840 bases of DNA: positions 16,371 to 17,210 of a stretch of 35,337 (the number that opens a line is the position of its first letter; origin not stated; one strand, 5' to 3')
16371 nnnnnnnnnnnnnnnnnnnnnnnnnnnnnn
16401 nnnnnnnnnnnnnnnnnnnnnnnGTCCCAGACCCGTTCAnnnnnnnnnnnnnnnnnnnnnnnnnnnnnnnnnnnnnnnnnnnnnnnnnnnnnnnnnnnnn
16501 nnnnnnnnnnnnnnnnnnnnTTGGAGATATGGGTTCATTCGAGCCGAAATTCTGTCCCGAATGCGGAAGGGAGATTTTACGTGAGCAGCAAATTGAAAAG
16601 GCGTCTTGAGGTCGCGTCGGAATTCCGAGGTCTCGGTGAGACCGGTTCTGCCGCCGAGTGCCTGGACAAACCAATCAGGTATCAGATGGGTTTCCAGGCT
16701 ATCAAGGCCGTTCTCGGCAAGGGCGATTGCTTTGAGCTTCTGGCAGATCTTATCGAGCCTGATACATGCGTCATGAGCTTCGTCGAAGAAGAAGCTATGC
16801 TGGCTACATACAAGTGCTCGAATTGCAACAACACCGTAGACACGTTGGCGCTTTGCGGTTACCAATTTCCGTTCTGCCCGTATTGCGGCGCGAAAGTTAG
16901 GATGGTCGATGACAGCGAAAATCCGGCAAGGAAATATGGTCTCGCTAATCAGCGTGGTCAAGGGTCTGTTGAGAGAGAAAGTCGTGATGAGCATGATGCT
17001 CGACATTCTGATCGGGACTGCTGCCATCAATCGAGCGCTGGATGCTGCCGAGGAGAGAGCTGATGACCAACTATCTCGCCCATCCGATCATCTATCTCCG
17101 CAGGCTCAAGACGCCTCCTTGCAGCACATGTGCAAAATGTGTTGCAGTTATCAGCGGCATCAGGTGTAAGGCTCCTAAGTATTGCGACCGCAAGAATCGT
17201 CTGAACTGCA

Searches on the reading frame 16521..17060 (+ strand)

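Call 44: search_protein_families(library=phrogs, proteins=[window:16521-17060:+], max_evalue=0.01)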
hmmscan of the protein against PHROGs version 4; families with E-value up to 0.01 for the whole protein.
window:16521-17060:+ (180 aa): 3 families
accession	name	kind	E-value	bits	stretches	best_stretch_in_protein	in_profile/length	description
phrog_21525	-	unknown function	4.5e-10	41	1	27-126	6-103/108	-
phrog_6422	-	moron, auxiliary metabolic gene and host takeover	0.0033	18.8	1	91-150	2-68/120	Lar-like restriction alleviation protein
phrog_15404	-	unknown function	0.0034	18.7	1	95-127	6-38/89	-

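Call 45: search_protein_families(library=pfam, proteins=[window:16521-17060:+], max_evalue=0.01)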
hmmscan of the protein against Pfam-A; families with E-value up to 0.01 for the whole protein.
window:16521-17060:+ (180 aa): 1 family
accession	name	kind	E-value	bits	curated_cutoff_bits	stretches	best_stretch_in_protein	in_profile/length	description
PF09723.15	Zn_ribbon_8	-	0.0077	16.7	34.4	0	97-127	6-38/41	Zinc ribbon domain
